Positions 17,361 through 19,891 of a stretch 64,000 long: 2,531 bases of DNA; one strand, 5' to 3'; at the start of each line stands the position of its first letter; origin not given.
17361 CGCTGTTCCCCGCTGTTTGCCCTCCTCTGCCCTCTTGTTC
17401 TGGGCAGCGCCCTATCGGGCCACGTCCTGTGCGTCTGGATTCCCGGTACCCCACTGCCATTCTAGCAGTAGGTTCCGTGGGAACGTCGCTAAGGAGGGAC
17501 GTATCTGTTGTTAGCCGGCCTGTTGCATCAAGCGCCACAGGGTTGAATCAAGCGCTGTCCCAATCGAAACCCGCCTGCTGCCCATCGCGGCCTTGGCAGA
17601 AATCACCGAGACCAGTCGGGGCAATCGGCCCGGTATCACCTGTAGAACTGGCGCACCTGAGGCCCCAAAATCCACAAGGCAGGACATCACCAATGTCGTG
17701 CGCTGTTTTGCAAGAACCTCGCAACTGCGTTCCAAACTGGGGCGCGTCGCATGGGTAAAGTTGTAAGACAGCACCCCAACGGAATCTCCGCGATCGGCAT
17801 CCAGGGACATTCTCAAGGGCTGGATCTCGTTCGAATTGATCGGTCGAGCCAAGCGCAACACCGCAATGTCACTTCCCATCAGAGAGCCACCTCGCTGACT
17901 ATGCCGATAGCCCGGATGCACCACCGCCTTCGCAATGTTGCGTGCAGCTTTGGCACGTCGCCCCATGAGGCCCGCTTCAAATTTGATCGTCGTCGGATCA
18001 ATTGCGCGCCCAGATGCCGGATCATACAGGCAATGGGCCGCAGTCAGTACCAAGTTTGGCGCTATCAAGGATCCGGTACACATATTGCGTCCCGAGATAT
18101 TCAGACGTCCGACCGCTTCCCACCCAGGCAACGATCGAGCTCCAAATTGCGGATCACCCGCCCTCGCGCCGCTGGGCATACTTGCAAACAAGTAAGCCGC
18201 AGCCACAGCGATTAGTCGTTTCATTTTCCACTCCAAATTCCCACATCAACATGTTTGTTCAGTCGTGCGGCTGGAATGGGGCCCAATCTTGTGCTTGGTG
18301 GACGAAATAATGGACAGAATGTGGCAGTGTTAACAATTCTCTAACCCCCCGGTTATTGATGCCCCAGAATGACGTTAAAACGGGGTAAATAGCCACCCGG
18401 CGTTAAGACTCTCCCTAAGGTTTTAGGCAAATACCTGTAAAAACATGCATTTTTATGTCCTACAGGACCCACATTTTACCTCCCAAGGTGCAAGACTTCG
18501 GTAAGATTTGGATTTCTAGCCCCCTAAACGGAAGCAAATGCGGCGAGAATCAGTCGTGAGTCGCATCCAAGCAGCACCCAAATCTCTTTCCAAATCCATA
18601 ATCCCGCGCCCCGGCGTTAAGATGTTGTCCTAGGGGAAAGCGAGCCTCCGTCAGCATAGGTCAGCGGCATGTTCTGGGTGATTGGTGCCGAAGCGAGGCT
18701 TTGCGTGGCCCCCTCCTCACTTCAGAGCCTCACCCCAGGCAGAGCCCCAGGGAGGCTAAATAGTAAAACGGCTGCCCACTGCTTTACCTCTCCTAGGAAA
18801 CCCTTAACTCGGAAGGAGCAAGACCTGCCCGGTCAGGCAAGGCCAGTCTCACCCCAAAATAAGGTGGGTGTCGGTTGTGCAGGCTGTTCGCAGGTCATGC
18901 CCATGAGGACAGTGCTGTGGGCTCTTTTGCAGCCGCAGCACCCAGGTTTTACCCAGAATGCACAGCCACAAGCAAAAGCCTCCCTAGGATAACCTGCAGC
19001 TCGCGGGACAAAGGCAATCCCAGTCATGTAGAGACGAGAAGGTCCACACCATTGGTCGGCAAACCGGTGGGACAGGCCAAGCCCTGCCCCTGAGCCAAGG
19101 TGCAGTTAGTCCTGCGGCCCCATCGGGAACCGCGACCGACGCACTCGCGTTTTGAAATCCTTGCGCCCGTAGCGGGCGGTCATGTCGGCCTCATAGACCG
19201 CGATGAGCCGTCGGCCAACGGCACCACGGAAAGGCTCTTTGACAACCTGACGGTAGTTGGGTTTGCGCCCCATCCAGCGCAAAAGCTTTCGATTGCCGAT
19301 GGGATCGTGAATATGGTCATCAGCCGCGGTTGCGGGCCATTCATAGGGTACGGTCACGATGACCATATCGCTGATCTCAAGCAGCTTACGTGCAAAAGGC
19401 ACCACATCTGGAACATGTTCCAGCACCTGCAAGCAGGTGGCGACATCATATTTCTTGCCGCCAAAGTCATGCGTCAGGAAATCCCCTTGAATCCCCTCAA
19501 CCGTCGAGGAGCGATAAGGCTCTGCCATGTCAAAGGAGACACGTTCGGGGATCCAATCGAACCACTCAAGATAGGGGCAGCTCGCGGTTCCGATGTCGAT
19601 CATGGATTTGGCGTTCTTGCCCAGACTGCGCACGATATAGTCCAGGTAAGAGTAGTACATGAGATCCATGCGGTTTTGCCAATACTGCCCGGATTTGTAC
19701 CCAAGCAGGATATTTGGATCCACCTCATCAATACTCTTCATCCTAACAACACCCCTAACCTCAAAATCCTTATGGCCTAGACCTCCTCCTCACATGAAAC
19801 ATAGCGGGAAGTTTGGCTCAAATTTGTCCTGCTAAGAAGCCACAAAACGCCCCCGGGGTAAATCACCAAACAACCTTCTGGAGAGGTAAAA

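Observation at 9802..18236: LapA-like T1SS adhesin cassette that pairs with a secreted trypsin-like protease instead of LapG/LapD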

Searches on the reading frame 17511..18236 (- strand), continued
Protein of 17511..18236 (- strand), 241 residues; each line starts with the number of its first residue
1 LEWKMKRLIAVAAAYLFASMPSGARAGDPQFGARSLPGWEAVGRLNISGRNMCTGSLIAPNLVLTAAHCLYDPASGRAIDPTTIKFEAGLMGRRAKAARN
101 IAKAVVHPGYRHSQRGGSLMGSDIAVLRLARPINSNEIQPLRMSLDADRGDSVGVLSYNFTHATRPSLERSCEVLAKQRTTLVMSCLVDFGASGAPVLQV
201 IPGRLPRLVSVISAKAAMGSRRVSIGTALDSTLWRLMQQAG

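Call 58: find_encoding_contigs(protein=P0103, flank=10000, max_places=2)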
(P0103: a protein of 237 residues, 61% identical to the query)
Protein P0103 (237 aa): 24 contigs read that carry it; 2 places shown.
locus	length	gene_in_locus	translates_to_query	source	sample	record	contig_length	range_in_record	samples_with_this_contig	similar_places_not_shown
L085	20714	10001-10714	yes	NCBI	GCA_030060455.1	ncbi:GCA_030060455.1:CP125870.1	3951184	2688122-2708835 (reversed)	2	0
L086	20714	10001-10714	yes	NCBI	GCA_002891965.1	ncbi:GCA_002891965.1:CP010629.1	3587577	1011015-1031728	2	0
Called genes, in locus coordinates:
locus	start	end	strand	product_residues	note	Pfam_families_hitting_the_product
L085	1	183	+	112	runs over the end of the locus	PF01588:tRNA_bind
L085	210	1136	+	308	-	PF00389:2-Hacid_dh, PF02826:2-Hacid_dh_C, PF03446:NAD_binding_2 (weak)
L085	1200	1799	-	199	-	PF00265:TK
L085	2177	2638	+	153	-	-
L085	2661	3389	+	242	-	PF03358:FMN_red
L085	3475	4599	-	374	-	PF00108:Thiolase_N (faint), PF08545:ACP_syn_III, PF08541:ACP_syn_III_C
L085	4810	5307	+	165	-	PF01047:MarR, PF12802:MarR_2, PF13463:HTH_27 (weak)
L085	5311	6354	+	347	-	-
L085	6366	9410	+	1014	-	PF00873:ACR_tran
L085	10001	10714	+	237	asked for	PF00089:Trypsin, PF13365:Trypsin_2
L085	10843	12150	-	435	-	PF00464:SHMT, PF00155:Aminotran_1_2, PF01212:Beta_elim_lyase, PF01041:DegT_DnrJ_EryC1 (faint)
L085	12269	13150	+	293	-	PF00126:HTH_1, PF03466:LysR_substrate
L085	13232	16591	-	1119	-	PF25596:CPSase_L_D1, PF02655:ATP-grasp_3 (faint), PF02786:CPSase_L_D2, PF02787:CPSase_L_D3, PF25596:CPSase_L_D1, PF02786:CPSase_L_D2, PF02222:ATP-grasp (weak), PF02142:MGS, +3 more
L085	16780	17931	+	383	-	PF00425:Chorismate_bind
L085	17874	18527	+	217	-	PF01063:Aminotran_4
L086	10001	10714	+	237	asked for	PF00089:Trypsin, PF13365:Trypsin_2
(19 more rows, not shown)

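Call 73: find_encoding_contigs(protein=P0088, flank=10000, max_places=2)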
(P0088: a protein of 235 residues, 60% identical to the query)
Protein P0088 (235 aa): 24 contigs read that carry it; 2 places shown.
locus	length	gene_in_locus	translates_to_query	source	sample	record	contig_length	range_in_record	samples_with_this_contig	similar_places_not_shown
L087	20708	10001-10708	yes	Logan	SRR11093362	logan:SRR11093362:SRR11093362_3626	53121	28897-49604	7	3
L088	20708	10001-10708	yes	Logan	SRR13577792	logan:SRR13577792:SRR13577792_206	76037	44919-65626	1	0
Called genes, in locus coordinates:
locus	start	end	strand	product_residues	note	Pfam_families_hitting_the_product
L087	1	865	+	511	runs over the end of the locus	PF00171:Aldedh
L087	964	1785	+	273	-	PF11299:DUF3100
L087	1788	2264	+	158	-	-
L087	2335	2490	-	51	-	-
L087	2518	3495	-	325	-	PF00268:Ribonuc_red_sm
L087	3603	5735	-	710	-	PF08343:RNR_N, PF00317:Ribonuc_red_lgN, PF02867:Ribonuc_red_lgC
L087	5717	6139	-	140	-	PF07972:Flavodoxin_NdrI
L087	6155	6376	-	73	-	PF00462:Glutaredoxin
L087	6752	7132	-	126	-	PF04828:GFA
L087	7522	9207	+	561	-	PF08448:PAS_4, PF00512:HisKA, PF02518:HATPase_c, PF00072:Response_reg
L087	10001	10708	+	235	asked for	PF00089:Trypsin, PF13365:Trypsin_2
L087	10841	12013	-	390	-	PF25919:BSH_CusB (faint), PF25917:BSH_RND (weak), PF25973:BSH_CzcB (weak), PF25984:BSH_YknX (weak), PF25994:HH_AprE, PF26002:Beta-barrel_AprE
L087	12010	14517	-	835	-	PF00664:ABC_membrane, PF00005:ABC_tran, PF13304:AAA_21 (faint)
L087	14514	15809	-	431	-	PF02321:OEP (weak)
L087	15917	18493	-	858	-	PF22783:BapA_N (weak), PF17936:Big_6 (weak), PF24619:Ig_SibA (faint), PF19077:Big_13, PF17936:Big_6 (weak)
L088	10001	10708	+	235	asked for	PF00089:Trypsin, PF13365:Trypsin_2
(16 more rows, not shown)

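Call 74: list_cluster_members(proteins=[P0045, P0088, P0103])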
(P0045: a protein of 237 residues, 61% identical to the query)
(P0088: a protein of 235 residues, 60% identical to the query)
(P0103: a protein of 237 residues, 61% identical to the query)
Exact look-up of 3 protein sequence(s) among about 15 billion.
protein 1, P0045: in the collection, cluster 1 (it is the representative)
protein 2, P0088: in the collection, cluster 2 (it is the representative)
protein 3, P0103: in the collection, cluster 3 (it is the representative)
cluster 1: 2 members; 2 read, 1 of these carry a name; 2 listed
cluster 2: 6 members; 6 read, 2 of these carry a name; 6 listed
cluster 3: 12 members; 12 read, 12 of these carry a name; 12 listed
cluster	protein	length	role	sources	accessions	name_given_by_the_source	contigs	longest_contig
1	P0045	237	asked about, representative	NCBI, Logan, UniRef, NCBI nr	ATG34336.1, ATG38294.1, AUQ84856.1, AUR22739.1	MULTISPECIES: serine protease [Phaeobacter] | V8-like Glu-specific endopeptidase n=1 Tax=Phaeobacter piscinae TaxID=1580596 ... | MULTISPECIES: trypsin-like serine protease [Phaeobacter]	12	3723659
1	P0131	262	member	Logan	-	-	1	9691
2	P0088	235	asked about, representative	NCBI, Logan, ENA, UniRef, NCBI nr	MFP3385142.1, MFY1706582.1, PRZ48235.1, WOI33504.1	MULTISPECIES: trypsin-like serine peptidase [Tritonibacter] | Trypsin n=1 Tax=Tritonibacter scottomollicae TaxID=483013 RepID=A0A2T1AHZ3_TRISK | trypsin-like serine protease [Tritonibacter scottomollicae]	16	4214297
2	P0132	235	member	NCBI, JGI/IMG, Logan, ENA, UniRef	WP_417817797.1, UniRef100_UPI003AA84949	trypsin-like serine peptidase [Tritonibacter scottomollicae] | trypsin-like serine peptidase n=1 Tax=Tritonibacter scottomollicae TaxID=483013 ...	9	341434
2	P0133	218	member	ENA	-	-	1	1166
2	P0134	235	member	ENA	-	-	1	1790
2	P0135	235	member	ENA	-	-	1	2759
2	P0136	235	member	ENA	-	-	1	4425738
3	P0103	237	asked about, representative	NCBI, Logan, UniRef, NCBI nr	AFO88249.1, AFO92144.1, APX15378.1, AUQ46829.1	S1 family peptidase [Phaeobacter inhibens] | Trypsin-like protein n=1 Tax=Phaeobacter inhibens TaxID=221822 RepID=A0A135ILM6_9RHOB | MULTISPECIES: trypsin-like serine protease [Phaeobacter]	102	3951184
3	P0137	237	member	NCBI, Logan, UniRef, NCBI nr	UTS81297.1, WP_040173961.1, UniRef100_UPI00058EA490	trypsin-like serine peptidase [Phaeobacter piscinae] | trypsin-like serine peptidase n=1 Tax=Phaeobacter piscinae TaxID=1580596 ... | trypsin-like serine protease [Phaeobacter piscinae]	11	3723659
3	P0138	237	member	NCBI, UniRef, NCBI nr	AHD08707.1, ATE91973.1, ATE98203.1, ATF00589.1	trypsin-like serine peptidase [Phaeobacter gallaeciensis] | Trypsin-like protein n=1 Tax=Phaeobacter gallaeciensis TaxID=60890 RepID=A0AAC9Z724_9RHOB | trypsin-like serine protease [Phaeobacter gallaeciensis]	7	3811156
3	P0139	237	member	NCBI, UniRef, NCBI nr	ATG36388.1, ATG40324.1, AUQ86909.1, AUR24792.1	trypsin-like serine peptidase [Phaeobacter piscinae] | Trypsin-like protein n=1 Tax=Phaeobacter piscinae TaxID=1580596 RepID=A0ABN5DHV2_9RHOB | trypsin-like serine protease [Phaeobacter piscinae]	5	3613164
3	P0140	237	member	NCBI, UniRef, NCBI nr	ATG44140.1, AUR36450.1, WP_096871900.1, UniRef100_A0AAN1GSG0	trypsin-like protein [Phaeobacter piscinae] | Trypsin-like protein n=1 Tax=Phaeobacter piscinae TaxID=1580596 RepID=A0AAN1GSG0_9RHOB | trypsin-like serine protease [Phaeobacter piscinae]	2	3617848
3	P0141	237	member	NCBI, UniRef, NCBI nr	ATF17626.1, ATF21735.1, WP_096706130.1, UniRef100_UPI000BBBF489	trypsin-like serine peptidase [Phaeobacter gallaeciensis] | trypsin-like serine peptidase n=1 Tax=Phaeobacter gallaeciensis TaxID=60890 ... | trypsin-like serine protease [Phaeobacter gallaeciensis]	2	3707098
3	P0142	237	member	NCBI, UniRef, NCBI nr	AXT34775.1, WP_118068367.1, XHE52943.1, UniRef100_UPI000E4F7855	S1 family peptidase [Phaeobacter sp. LSS9] | trypsin-like serine peptidase n=1 Tax=unclassified Phaeobacter TaxID=2621772 ... | trypsin-like serine protease [Phaeobacter sp. LSS9]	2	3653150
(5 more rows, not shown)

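Call 83: list_cluster_members(proteins=[P0043, P0059, P0072, P0070])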
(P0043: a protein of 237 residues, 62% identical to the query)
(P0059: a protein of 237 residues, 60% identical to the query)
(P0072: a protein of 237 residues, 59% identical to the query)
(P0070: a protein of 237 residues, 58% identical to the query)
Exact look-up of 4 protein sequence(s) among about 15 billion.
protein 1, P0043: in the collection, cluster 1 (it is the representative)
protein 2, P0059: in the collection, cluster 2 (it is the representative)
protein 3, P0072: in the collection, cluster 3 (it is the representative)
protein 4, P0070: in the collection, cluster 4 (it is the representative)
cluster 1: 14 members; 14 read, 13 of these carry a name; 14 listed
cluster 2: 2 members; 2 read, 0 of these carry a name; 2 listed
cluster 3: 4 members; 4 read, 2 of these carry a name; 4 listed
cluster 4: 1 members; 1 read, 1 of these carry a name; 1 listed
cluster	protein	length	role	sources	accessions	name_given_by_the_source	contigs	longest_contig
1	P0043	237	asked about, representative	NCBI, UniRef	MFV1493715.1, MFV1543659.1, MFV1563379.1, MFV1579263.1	trypsin-like serine protease [Phaeobacter sp. JH18-32] | trypsin-like serine peptidase n=1 Tax=Phaeobacter TaxID=302485 RepID=UPI003A8B0570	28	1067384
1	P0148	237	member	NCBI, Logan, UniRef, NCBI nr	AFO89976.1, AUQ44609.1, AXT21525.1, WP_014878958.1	S1 family peptidase [Phaeobacter inhibens] | trypsin-like serine peptidase n=1 Tax=Phaeobacter inhibens TaxID=221822 ... | trypsin-like serine protease [Phaeobacter inhibens]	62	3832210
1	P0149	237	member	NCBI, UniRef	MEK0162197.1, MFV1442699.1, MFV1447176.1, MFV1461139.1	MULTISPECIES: trypsin-like serine peptidase [unclassified Phaeobacter] | trypsin-like serine peptidase n=1 Tax=Phaeobacter TaxID=302485 RepID=UPI0030C96C98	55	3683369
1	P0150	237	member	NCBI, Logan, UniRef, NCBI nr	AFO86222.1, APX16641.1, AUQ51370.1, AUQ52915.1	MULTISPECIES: trypsin-like serine peptidase [Phaeobacter] | V8-like Glu-specific endopeptidase n=1 Tax=Phaeobacter inhibens TaxID=221822 ... | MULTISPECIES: trypsin-like serine protease [Phaeobacter]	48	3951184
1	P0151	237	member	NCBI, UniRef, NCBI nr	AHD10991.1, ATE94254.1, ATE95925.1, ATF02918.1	trypsin-like serine peptidase [Phaeobacter gallaeciensis] | V8-like Glu-specific endopeptidase n=1 Tax=Phaeobacter gallaeciensis TaxID=60890 ... | trypsin-like serine protease [Phaeobacter gallaeciensis]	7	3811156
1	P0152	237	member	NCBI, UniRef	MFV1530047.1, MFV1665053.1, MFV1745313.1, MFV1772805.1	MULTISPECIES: trypsin-like serine peptidase [unclassified Phaeobacter] | trypsin-like serine peptidase n=1 Tax=unclassified Phaeobacter TaxID=2621772 ...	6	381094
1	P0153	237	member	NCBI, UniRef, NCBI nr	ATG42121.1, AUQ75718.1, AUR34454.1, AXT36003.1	S1 family peptidase [Phaeobacter sp. LSS9] | V8-like Glu-specific endopeptidase n=1 Tax=Phaeobacter piscinae TaxID=1580596 ... | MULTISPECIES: trypsin-like serine protease [Phaeobacter]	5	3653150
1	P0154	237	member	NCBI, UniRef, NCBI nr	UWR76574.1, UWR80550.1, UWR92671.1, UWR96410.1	trypsin-like serine protease [Phaeobacter inhibens] | trypsin-like serine peptidase n=1 Tax=Phaeobacter inhibens TaxID=221822 ...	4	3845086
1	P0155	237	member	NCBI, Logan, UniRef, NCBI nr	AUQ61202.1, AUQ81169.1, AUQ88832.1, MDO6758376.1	trypsin-like serine peptidase [Phaeobacter inhibens] | trypsin-like serine peptidase n=1 Tax=Phaeobacter inhibens TaxID=221822 ... | trypsin-like serine protease [Phaeobacter inhibens]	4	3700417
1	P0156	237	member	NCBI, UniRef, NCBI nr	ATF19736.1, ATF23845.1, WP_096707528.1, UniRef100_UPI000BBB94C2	trypsin-like serine peptidase [Phaeobacter gallaeciensis] | trypsin-like serine peptidase n=1 Tax=Phaeobacter gallaeciensis TaxID=60890 ... | trypsin-like serine protease [Phaeobacter gallaeciensis]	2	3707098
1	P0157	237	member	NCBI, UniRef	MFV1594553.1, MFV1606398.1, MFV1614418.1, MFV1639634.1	trypsin-like serine protease [Phaeobacter sp. JH20_36] | trypsin-like serine peptidase n=1 Tax=unclassified Phaeobacter TaxID=2621772 ...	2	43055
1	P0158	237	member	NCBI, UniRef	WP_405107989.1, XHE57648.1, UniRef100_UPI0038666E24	trypsin-like serine protease [Phaeobacter sp. BS52] | trypsin-like serine peptidase n=1 Tax=Phaeobacter sp. BS52 TaxID=2907241 ...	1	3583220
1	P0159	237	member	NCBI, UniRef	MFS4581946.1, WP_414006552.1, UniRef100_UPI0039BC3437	trypsin-like serine peptidase [Phaeobacter sp. C3_T13_0] | trypsin-like serine peptidase n=1 Tax=Phaeobacter cretensis TaxID=3342641 ...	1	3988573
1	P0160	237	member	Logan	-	-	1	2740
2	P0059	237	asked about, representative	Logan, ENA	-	-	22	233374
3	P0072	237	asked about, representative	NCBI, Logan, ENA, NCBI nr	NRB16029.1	MAG: trypsin-like serine protease [Rhodobacteraceae bacterium] | trypsin-like serine protease [Paracoccaceae bacterium]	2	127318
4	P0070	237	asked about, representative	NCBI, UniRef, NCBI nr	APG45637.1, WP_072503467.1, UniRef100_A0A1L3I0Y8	trypsin-like serine peptidase [Phaeobacter porticola] | V8-like Glu-specific endopeptidase n=1 Tax=Phaeobacter porticola TaxID=1844006 ... | trypsin-like serine protease [Phaeobacter porticola]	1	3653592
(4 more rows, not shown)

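Call 85: find_encoding_contigs(protein=P0148, flank=10000, max_places=2)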
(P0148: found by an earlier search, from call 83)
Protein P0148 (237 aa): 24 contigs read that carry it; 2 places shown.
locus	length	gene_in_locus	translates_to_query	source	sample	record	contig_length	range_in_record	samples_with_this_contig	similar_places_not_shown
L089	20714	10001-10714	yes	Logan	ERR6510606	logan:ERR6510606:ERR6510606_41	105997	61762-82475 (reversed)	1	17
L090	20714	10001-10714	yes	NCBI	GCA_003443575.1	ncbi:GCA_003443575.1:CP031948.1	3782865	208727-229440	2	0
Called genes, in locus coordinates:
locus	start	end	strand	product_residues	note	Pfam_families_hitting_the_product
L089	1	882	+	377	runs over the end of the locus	PF01370:Epimerase, PF04321:RmlD_sub_bind (weak), PF16363:GDP_Man_Dehyd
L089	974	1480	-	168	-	-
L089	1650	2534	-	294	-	PF00924:MS_channel_2nd, PF21082:MS_channel_3rd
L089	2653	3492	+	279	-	PF01226:Form_Nir_trans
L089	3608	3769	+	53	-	-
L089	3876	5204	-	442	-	PF00890:FAD_binding_2 (faint), PF01134:GIDA (weak), PF01262:AlaDh_PNT_C (faint), PF07992:Pyr_redox_2, PF12831:FAD_oxidored, PF13738:Pyr_redox_3, PF00070:Pyr_redox, PF02852:Pyr_redox_dim (weak), +2 more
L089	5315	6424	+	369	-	PF03631:Virul_fac_BrkB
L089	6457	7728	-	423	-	PF07690:MFS_1 (faint)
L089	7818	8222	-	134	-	PF00376:MerR, PF13411:MerR_1, PF09278:MerR-DNA-bind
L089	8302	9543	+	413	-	PF00083:Sugar_tr (weak), PF07690:MFS_1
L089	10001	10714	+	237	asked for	PF00089:Trypsin, PF13365:Trypsin_2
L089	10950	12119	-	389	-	PF25917:BSH_RND (weak), PF25919:BSH_CusB (faint), PF25973:BSH_CzcB (faint), PF25994:HH_AprE, PF26002:Beta-barrel_AprE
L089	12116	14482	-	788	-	PF00664:ABC_membrane, PF00005:ABC_tran, PF13304:AAA_21 (faint)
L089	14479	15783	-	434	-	PF02321:OEP (weak)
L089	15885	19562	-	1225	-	PF22783:BapA_N, PF17936:Big_6 (weak), PF19077:Big_13 (weak), PF17936:Big_6 (weak), PF19077:Big_13 (weak), PF19077:Big_13, PF19077:Big_13, PF19077:Big_13, +5 more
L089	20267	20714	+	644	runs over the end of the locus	PF08298:AAA_PrkA, PF06798:PrkA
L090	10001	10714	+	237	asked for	PF00089:Trypsin, PF13365:Trypsin_2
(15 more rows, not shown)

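Call 99: find_encoding_contigs(protein=P0029, flank=10000, max_places=1)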
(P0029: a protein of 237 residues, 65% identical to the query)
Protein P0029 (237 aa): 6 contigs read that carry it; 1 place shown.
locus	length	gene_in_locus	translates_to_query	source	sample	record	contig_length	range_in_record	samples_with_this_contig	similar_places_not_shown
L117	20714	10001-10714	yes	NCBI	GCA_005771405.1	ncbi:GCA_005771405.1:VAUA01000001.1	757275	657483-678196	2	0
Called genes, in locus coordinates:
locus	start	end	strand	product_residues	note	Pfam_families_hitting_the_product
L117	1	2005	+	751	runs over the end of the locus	PF02743:dCache_1, PF00672:HAMP, PF00015:MCPsignal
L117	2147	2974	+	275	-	PF09955:DUF2189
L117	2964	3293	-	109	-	PF03626:COX4_pro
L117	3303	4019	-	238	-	PF00510:COX3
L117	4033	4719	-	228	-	PF00510:COX3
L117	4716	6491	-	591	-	PF00115:COX1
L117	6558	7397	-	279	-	PF00116:COX2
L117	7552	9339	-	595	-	PF00211:Guanylate_cyc, PF13424:TPR_12 (faint), PF21033:RMD1-3 (faint), PF00515:TPR_1 (faint), PF07719:TPR_2 (faint), PF13181:TPR_8 (faint)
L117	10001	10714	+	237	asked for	PF00089:Trypsin, PF13365:Trypsin_2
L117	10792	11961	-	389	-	PF25919:BSH_CusB (faint), PF25917:BSH_RND (weak), PF25973:BSH_CzcB (weak), PF25994:HH_AprE, PF26002:Beta-barrel_AprE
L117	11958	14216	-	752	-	PF00664:ABC_membrane, PF00005:ABC_tran, PF13304:AAA_21 (faint)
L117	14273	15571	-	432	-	PF02321:OEP (weak)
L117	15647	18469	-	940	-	PF22783:BapA_N, PF17936:Big_6, PF19077:Big_13 (weak), PF17936:Big_6 (weak), PF19077:Big_13 (weak), PF17936:Big_6, PF19077:Big_13 (weak), PF19077:Big_13, +5 more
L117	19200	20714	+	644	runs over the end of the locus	PF08298:AAA_PrkA, PF06798:PrkA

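Call 100: find_encoding_contigs(protein=P0022, flank=10000, max_places=1)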
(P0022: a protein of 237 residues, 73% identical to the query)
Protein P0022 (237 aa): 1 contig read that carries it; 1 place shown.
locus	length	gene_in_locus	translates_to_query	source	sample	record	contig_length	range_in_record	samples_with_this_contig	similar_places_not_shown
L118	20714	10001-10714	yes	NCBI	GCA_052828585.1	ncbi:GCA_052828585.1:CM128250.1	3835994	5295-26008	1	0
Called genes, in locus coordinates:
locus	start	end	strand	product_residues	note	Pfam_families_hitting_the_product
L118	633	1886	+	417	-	PF01565:FAD_binding_4, PF04030:ALO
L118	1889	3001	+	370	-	PF01168:Ala_racemase_N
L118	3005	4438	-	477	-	PF00512:HisKA (weak), PF02518:HATPase_c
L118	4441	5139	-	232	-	PF00072:Response_reg, PF00486:Trans_reg_C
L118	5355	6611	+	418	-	PF01547:SBP_bac_1, PF13416:SBP_bac_8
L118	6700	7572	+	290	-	PF00528:BPD_transp_1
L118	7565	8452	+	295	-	PF00528:BPD_transp_1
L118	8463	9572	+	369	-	PF00005:ABC_tran, PF13304:AAA_21 (faint), PF17912:OB_MalK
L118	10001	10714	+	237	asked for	PF00089:Trypsin, PF13365:Trypsin_2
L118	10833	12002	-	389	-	PF25919:BSH_CusB (faint), PF25917:BSH_RND (weak), PF25973:BSH_CzcB (faint), PF25994:HH_AprE, PF26002:Beta-barrel_AprE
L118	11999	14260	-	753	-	PF00664:ABC_membrane, PF00005:ABC_tran, PF13304:AAA_21 (faint)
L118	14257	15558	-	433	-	PF02321:OEP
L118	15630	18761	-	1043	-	PF22783:BapA_N, PF19077:Big_13 (weak), PF13750:Big_3_3 (faint), PF17936:Big_6, PF17936:Big_6, PF19077:Big_13 (weak), PF17936:Big_6, PF19077:Big_13, +1 more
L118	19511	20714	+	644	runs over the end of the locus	PF08298:AAA_PrkA, PF06798:PrkA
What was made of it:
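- On BapA-type T1SS adhesin cassette: The domain has unmarked (strong) hits in the orthologs of L089, L117 and L118 (calls 85, 99, 100).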

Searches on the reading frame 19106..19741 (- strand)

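Call 35: search_protein_families(library=pfam, proteins=[window:19106-19741:-], max_evalue=0.001)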
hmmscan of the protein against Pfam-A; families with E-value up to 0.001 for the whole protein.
window:19106-19741:- (211 aa): 1 family
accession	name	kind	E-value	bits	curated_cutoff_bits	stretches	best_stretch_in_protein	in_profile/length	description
PF13489.12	Methyltransf_23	-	5e-05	23.5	27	1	32-122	9-106/164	Methyltransferase domain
